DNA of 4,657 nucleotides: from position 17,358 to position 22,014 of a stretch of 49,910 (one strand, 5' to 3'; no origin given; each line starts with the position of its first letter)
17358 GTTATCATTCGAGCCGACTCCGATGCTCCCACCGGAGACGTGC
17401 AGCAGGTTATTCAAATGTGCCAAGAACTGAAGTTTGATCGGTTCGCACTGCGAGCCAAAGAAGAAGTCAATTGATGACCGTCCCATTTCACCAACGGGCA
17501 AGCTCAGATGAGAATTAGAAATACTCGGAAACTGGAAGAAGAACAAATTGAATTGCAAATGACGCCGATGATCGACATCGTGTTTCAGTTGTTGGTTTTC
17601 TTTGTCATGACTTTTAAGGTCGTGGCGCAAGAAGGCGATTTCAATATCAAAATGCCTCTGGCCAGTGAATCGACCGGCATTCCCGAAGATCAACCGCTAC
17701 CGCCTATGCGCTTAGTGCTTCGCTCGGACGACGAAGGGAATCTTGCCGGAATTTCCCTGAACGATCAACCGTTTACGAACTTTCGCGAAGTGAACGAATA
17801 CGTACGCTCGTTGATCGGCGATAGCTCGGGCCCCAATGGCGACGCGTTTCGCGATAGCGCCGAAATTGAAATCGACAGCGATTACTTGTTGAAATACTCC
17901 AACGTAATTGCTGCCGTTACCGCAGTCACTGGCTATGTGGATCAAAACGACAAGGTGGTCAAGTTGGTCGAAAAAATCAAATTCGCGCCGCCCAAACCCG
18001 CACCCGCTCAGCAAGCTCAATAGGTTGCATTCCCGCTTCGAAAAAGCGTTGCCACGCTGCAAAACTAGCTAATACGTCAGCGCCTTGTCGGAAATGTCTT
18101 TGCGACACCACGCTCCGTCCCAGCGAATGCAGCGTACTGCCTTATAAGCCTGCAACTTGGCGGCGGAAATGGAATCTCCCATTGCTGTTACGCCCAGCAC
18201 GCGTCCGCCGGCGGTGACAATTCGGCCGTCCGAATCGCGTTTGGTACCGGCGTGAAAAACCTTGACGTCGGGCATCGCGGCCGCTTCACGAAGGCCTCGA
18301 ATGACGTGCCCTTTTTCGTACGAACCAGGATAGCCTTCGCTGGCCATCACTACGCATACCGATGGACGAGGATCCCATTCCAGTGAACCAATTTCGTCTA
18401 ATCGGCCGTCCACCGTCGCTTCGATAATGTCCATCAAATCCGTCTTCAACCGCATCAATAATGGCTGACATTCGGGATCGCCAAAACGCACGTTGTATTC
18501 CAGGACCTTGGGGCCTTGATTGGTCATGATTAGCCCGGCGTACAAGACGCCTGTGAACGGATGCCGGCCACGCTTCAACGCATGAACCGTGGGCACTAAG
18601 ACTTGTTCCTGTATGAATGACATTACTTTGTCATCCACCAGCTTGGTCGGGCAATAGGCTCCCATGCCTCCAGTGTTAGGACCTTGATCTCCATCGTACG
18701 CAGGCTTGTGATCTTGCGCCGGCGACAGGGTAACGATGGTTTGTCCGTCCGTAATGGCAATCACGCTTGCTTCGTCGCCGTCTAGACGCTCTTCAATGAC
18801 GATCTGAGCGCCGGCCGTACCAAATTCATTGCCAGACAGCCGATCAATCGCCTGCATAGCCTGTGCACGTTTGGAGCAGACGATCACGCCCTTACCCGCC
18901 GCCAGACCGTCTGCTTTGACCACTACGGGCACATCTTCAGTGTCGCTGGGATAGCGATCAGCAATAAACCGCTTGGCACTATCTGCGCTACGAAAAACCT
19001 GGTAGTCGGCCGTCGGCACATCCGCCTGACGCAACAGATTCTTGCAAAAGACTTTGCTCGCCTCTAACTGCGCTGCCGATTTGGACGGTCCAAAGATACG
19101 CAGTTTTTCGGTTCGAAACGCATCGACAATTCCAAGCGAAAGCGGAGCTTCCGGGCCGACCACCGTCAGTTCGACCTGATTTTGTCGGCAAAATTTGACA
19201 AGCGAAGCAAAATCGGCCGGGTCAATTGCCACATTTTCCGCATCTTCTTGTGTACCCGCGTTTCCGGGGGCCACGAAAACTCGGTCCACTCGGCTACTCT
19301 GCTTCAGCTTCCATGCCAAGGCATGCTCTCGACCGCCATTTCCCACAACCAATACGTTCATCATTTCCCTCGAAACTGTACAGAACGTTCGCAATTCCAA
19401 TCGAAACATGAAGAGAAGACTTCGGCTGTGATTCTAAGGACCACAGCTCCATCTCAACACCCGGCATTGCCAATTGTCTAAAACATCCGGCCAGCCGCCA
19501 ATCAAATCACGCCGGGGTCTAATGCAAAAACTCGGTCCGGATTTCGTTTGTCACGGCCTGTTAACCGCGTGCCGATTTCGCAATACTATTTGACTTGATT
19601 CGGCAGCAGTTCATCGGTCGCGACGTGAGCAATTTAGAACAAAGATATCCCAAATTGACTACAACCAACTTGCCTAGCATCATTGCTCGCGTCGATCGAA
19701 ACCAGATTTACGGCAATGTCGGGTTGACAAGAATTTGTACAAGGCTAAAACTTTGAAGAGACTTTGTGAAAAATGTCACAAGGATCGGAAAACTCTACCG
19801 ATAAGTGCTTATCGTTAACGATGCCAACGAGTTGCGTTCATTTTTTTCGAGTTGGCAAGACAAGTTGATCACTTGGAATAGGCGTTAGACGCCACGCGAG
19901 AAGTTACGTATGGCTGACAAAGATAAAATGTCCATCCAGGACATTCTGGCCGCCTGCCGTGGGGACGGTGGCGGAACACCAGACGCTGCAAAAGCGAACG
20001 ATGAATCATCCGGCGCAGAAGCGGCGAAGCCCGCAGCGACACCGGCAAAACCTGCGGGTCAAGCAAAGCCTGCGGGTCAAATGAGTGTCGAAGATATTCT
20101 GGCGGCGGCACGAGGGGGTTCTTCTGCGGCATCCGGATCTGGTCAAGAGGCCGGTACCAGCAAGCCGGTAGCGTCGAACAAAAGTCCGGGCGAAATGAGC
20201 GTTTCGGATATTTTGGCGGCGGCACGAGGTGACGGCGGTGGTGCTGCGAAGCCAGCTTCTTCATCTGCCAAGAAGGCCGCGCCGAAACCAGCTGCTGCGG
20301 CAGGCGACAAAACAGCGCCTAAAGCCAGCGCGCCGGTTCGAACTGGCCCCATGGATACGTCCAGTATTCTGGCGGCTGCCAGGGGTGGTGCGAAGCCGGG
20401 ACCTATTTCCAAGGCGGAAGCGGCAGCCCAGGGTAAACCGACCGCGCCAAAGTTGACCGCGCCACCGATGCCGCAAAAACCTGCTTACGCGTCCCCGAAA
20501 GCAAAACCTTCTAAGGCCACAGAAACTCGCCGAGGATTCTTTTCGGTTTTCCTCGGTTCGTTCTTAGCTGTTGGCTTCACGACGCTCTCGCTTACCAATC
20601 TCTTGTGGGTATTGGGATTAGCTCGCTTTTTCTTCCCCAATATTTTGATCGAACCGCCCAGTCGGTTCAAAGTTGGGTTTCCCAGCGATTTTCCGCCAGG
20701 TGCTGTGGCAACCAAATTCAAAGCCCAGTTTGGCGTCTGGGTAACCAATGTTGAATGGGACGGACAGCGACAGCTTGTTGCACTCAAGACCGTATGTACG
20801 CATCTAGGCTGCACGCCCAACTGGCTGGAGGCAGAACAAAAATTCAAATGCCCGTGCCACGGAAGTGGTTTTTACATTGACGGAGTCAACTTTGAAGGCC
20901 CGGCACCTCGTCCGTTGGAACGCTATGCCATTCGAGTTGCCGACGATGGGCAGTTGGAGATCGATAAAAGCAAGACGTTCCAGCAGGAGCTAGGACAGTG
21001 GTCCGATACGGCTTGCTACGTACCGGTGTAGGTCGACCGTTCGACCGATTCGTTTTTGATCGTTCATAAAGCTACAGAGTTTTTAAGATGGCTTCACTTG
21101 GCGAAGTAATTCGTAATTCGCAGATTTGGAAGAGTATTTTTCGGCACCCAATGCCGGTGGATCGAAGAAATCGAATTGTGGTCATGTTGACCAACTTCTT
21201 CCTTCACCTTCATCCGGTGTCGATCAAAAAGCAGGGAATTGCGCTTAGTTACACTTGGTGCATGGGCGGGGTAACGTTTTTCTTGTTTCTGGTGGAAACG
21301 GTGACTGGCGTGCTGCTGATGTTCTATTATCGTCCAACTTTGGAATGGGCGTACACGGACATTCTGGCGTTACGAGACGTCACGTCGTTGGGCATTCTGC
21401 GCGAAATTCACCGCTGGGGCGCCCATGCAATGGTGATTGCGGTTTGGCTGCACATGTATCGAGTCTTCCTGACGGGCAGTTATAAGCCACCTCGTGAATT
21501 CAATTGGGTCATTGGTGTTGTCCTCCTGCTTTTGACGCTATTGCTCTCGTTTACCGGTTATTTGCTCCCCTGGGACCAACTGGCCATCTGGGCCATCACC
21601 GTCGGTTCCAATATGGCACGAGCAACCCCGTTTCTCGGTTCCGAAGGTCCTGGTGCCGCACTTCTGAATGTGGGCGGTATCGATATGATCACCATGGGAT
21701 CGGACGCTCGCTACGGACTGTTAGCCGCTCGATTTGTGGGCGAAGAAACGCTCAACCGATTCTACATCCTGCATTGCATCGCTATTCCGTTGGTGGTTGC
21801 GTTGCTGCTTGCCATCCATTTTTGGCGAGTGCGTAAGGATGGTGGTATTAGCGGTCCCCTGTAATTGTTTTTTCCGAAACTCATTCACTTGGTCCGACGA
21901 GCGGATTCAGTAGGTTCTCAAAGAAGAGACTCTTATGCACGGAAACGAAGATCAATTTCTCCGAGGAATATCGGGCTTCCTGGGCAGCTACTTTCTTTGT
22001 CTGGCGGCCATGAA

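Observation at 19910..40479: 20.6-kb single-strand respiratory super-cluster joining a bc-type complex, copper and haem shuttles, an aa3-type oxidase, haem A synthesis and a Cu-delivery module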

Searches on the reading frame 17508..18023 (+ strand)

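Call 41: search_protein_families(library=pfam, proteins=[window:17508-18023:+], max_evalue=0.001)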
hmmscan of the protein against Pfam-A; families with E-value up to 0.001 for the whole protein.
window:17508-18023:+ (171 aa): 1 family
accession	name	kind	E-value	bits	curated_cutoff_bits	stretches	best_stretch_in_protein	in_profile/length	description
PF02472.21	ExbD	-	3.1e-15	56.8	25.4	1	11-141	3-114/128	Biopolymer transport protein ExbD/TolR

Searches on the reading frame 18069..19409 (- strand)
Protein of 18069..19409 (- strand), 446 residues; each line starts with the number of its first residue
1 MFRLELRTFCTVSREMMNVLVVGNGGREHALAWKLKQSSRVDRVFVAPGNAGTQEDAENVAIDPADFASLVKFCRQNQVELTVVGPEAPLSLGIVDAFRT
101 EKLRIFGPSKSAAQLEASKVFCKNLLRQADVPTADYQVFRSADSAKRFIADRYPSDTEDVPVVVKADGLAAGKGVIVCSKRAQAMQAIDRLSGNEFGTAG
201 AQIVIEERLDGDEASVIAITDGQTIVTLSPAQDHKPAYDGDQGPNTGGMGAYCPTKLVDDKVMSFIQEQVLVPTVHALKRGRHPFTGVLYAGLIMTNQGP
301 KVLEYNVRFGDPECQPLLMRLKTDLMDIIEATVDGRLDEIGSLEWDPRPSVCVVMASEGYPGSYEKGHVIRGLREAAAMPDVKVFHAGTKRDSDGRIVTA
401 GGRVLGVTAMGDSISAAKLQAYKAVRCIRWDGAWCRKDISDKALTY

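Call 41: search_protein_families(library=pfam, proteins=[window:18069-19409:-], max_evalue=0.001)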
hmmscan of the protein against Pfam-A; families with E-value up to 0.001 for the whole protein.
window:18069-19409:- (446 aa): 6 families
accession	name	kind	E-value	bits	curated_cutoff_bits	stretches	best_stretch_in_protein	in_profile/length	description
PF01071.24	GARS_A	-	1.9e-72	243.6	27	1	117-314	1-194/194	Phosphoribosylglycinamide synthetase, ATP-grasp (A) domain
PF02844.21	GARS_N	-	1.9e-41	141.3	29.5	1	17-116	1-100/100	Phosphoribosylglycinamide synthetase, N domain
PF02843.22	GARS_C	-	3.7e-33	114.2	34.8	1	350-441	1-91/92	Phosphoribosylglycinamide synthetase, C domain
PF02222.28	ATP-grasp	-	0.00017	21.7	27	1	125-223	2-91/179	ATP-grasp domain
PF07478.18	Dala_Dala_lig_C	-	0.00075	19.5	24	0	125-230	1-103/204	D-ala D-ala ligase C-terminus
PF08443.16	RimK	-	0.00092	19.3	21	0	119-191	4-72/188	RimK-like ATP-grasp domain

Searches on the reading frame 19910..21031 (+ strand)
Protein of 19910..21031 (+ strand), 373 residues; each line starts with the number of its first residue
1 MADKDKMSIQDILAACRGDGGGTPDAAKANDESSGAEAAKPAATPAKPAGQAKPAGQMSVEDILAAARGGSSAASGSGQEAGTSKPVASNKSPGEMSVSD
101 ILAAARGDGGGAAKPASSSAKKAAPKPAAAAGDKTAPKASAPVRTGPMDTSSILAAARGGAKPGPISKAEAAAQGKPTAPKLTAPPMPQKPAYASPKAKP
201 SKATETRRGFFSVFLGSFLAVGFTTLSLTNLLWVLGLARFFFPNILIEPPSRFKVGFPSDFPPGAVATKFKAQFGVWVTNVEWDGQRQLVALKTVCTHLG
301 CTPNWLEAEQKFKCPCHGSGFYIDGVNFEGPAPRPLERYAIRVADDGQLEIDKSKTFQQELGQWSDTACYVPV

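Call 4: search_protein_families(library=pfam, proteins=[window:19910-21031:+], max_evalue=0.01)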
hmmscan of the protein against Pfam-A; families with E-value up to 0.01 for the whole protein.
window:19910-21031:+ (373 aa): 1 family
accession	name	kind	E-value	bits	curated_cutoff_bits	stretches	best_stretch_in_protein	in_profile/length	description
PF00355.32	Rieske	-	3.6e-09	36.9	20.3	1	253-339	3-87/88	Rieske [2Fe-2S] domain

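Call 6: search_protein_families(library=ncbifam, proteins=[window:19910-21031:+], max_evalue=0.01)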
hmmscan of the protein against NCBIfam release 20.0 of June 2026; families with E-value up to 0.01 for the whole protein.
window:19910-21031:+ (373 aa): 6 families
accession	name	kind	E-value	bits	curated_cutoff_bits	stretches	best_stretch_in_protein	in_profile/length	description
NF045928.1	Cytb6fFeSPetC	equivalog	4.3e-18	65.3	250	1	283-352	95-164/179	cytochrome b6-f complex iron-sulfur subunit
NF010001.0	PRK13474.1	subfamily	1.3e-16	60.5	154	1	289-347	100-158/178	cytochrome b6-f complex iron-sulfur subunit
TIGR01416.1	Rieske_proteo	equivalog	3e-15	56.7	97.4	1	284-346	104-170/176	ubiquinol-cytochrome c reductase iron-sulfur subunit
NF050121.1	bc1_QcrA_actin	exception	6.6e-10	39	275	1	288-353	239-307/319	cytochrome bc1 complex Rieske iron-sulfur subunit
TIGR02694.1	arsenite_ox_S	equivalog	3.7e-07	30.1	95.65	1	286-348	48-112/129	arsenate reductase (azurin) small subunit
NF041174.1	SDX_Thmprot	equivalog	7e-05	23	170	1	275-343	26-95/109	sulredoxin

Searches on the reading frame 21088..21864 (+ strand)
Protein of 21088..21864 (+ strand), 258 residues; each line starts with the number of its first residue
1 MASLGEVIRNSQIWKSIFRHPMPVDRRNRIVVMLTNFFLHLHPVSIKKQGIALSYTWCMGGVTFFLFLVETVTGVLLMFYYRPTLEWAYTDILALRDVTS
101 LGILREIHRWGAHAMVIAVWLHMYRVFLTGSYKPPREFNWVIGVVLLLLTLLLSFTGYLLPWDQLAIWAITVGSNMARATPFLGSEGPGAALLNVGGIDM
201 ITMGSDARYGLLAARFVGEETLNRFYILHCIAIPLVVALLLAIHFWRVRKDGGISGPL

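Call 4: search_protein_families(library=pfam, proteins=[window:21088-21864:+], max_evalue=0.01)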
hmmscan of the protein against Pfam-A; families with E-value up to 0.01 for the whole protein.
window:21088-21864:+ (258 aa): 3 families
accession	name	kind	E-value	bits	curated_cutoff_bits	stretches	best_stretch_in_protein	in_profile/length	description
PF00033.24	Cytochrome_B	-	6.7e-40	137.4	27.2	2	52-185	9-143/189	Cytochrome b/b6/petB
PF13631.11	Cytochrom_B_N_2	-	3.1e-33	115.6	27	1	114-253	2-121/169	Cytochrome b(N-terminal)/b6/petB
PF14358.11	DUF4405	-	5.5e-08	33.7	26.7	1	62-124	5-63/66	Domain of unknown function (DUF4405)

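Call 42: search_protein_families(library=ncbifam, proteins=[window:21088-21864:+], max_evalue=0.001)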
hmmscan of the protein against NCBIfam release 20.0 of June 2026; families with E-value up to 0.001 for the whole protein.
window:21088-21864:+ (258 aa): 4 families
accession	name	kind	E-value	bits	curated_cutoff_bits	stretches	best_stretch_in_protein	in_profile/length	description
NF040969.1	cytb_ExtP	equivalog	2.3e-77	259.5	290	1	33-255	1-204/205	selenite/tellurite reduction operon b-type cytochrome ExtP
NF002990.0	PRK03735.1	subfamily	1.7e-53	181.7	325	1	53-258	38-223/223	cytochrome b6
NF050120.1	bc1_QcrB_actin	exception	1.8e-25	89.8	500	1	97-185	84-172/458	cytochrome bc1 complex cytochrome b subunit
NF041076.1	cyt_b_SoxC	equivalog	2.2e-24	86.3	740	1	59-246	30-193/542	proton pump complex cytochrome B SoxC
